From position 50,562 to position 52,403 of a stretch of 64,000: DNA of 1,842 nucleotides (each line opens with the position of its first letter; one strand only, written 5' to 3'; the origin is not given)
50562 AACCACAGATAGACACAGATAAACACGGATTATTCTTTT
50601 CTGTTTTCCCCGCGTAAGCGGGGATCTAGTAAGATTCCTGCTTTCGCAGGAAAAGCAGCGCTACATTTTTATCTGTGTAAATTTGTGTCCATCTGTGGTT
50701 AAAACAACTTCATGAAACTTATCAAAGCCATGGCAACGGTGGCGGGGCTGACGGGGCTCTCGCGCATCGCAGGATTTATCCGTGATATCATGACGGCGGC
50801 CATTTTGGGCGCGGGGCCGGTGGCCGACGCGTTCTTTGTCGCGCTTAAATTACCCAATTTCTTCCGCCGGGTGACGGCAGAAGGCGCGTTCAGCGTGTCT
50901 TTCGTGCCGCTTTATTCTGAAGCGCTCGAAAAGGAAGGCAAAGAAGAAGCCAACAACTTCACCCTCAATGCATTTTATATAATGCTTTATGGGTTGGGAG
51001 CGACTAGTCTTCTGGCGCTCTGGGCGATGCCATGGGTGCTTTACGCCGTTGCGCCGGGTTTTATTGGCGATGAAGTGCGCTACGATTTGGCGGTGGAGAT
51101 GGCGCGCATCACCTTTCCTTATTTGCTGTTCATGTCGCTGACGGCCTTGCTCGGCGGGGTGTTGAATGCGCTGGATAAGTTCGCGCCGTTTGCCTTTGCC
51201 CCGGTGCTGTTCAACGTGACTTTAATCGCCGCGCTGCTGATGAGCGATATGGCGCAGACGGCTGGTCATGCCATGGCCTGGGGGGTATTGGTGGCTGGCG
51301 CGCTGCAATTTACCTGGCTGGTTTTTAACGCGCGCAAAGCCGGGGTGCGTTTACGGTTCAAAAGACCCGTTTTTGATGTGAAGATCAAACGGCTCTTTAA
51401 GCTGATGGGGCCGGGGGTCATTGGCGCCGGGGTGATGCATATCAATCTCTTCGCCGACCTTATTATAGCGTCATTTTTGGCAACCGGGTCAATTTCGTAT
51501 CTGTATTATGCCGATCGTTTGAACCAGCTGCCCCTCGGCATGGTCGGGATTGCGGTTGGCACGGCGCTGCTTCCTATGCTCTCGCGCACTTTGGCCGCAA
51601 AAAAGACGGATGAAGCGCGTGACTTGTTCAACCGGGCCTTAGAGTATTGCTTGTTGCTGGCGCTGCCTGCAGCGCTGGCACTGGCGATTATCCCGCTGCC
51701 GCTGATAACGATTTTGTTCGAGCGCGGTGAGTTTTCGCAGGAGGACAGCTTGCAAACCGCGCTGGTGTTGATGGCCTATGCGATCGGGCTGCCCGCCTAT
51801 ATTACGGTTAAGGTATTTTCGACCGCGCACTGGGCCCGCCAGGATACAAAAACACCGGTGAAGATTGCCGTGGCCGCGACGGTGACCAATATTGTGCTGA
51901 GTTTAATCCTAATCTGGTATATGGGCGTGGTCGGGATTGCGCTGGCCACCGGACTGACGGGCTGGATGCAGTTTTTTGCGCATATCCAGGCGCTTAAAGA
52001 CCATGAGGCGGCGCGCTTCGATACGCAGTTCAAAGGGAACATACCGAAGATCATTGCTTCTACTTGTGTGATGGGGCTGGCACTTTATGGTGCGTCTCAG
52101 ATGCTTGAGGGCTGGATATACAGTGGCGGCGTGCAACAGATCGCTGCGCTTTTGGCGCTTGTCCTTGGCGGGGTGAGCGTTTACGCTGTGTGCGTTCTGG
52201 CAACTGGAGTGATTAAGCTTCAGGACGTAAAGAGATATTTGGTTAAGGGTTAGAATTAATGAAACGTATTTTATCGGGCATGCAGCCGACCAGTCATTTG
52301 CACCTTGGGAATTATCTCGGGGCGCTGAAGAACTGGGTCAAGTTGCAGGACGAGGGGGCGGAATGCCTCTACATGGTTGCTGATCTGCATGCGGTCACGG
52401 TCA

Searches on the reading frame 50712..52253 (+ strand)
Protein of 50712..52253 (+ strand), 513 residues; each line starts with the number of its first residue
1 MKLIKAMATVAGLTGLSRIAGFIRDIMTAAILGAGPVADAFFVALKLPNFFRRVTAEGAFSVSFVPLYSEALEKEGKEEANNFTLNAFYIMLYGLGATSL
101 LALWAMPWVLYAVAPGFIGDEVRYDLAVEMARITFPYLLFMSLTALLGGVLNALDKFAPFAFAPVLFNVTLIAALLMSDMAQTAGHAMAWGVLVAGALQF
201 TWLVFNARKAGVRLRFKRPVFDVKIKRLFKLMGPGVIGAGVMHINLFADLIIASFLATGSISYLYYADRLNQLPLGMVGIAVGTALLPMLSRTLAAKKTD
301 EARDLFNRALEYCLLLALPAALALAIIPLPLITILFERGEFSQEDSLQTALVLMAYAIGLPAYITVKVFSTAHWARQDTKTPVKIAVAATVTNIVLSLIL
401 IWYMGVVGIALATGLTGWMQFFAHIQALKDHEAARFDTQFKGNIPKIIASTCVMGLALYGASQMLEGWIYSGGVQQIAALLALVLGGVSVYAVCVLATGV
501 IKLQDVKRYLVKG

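Call 8: find_encoding_contigs(protein=window:50712-52253:+, flank=10000, max_places=6)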
Protein window:50712-52253:+ (513 aa): 1 contig read that carries it; 1 place shown.
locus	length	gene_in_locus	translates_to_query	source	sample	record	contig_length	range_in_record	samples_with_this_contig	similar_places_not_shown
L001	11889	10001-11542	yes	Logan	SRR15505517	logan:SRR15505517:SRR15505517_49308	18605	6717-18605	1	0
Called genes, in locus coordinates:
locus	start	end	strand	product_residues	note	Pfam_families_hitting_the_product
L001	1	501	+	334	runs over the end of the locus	PF00291:PALP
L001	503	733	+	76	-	-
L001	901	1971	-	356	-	PF03486:HI0933_like (faint), PF07992:Pyr_redox_2, PF13738:Pyr_redox_3, PF00070:Pyr_redox (weak)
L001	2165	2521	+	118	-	PF01627:Hpt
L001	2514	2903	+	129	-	PF00072:Response_reg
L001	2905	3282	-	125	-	PF00072:Response_reg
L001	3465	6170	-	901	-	PF01624:MutS_I, PF05188:MutS_II, PF05192:MutS_III, PF05190:MutS_IV, PF00488:MutS_V, PF27441:MutS_C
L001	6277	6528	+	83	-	-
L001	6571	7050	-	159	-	PF00692:dUTPase, PF22769:DCD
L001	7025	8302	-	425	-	PF03853:YjeF_N (faint), PF02441:Flavoprotein, PF04127:DFP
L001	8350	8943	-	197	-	-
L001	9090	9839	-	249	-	PF01209:Ubie_methyltran, PF13489:Methyltransf_23 (weak), PF05175:MTS (faint), PF13847:Methyltransf_31, PF08241:Methyltransf_11, PF08242:Methyltransf_12, PF13649:Methyltransf_25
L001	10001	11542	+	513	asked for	PF03023:MurJ, PF13440:Polysacc_synt_3, PF01554:MatE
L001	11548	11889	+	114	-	?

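Call 9: find_related_loci(query=window:50712-52253:+, collection=genome_contigs, flank=6000)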
Query window:50712-52253:+ (513 aa) in genome_contigs; peptide patterns used: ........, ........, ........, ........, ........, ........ (x = any residue, [..] = any of these).
170 stretches matched a pattern; 57 encode a relative of the query (tblastn E <= 1e-3); 57 distinct loci.
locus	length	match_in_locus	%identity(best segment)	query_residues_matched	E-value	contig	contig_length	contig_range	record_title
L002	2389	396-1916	70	1-506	0e+0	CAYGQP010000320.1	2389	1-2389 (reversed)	MAG TPA_asm: uncultured Micavibrio sp. isolate ERP117304_co2_57 genome assembly, contig: NODE_28324_length_2389_cov_4.91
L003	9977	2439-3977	70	1-513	0e+0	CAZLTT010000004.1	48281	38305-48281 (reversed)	MAG TPA_asm: uncultured Micavibrio sp. isolate SRP342821_co1_69 genome assembly, contig: NODE_485_length_48281_cov_9.568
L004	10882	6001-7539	70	1-513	0e+0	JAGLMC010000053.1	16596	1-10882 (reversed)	MAG: Alphaproteobacteria bacterium isolate RS_5_43 ROV157_5.bin.43.fa_53, whole genome shotgun sequence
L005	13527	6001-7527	68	1-512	0e+0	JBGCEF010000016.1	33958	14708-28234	MAG: Bdellovibrionales bacterium isolate SGMAG-54 contig16, whole genome shotgun sequence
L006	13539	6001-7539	64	1-512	0e+0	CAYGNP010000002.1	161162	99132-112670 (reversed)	MAG TPA_asm: uncultured Micavibrio sp. isolate ERP117304_co1_101 genome assembly, contig: NODE_120_length_161162_cov_25.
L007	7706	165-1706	72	1-513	0e+0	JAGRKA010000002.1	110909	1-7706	MAG: Alphaproteobacteria bacterium isolate HKST-UBA27 NODE_2_length_110909_cov_4.721064, whole genome shotgun sequence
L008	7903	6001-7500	66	1-505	0e+0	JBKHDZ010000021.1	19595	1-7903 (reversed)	MAG: Alphaproteobacteria bacterium isolate D1M04_33 NODE_1021_length_19595_cov_4.803787, whole genome shotgun sequence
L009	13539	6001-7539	65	1-512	0e+0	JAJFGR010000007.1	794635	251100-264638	MAG: Alphaproteobacteria bacterium isolate OFTM95 OFTM95_6, whole genome shotgun sequence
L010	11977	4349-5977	66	1-513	0e+0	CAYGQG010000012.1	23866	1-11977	MAG TPA_asm: uncultured Micavibrio sp. isolate ERP117304_co3_148 genome assembly, contig: NODE_3050_length_23866_cov_6.5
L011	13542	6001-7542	64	1-513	0e+0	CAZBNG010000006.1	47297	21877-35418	MAG TPA_asm: uncultured Pseudobdellovibrionaceae bacterium isolate SRP334346_co1_84 genome assembly, contig: NODE_827_le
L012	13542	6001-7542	64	1-512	0e+0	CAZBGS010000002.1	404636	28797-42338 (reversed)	MAG TPA_asm: uncultured Pseudobdellovibrionaceae bacterium isolate binchicken_co168_355 genome assembly, contig: NODE_3_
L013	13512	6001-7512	68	1-512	0e+0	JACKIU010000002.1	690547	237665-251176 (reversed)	MAG: Rhodospirillales bacterium isolate HK-STAS-PROT-20 HK-STAS-PROT-20_2, whole genome shotgun sequence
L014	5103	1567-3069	66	1-508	0e+0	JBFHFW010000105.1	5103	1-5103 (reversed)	MAG: Alphaproteobacteria bacterium isolate Mix_sand07.2021.05.G.138 k141_792871_length_5103_cov_77.9744, whole genome sh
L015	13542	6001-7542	64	1-512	0e+0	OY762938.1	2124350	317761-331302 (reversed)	MAG: uncultured Micavibrio sp. isolate 194a20bb-105a-45c9-9846-0688499aae06 genome assembly, chromosome: 1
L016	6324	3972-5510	67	1-512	0e+0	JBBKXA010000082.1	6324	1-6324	MAG: Bdellovibrionales bacterium isolate metabat_bins.224 k119_2700525, whole genome shotgun sequence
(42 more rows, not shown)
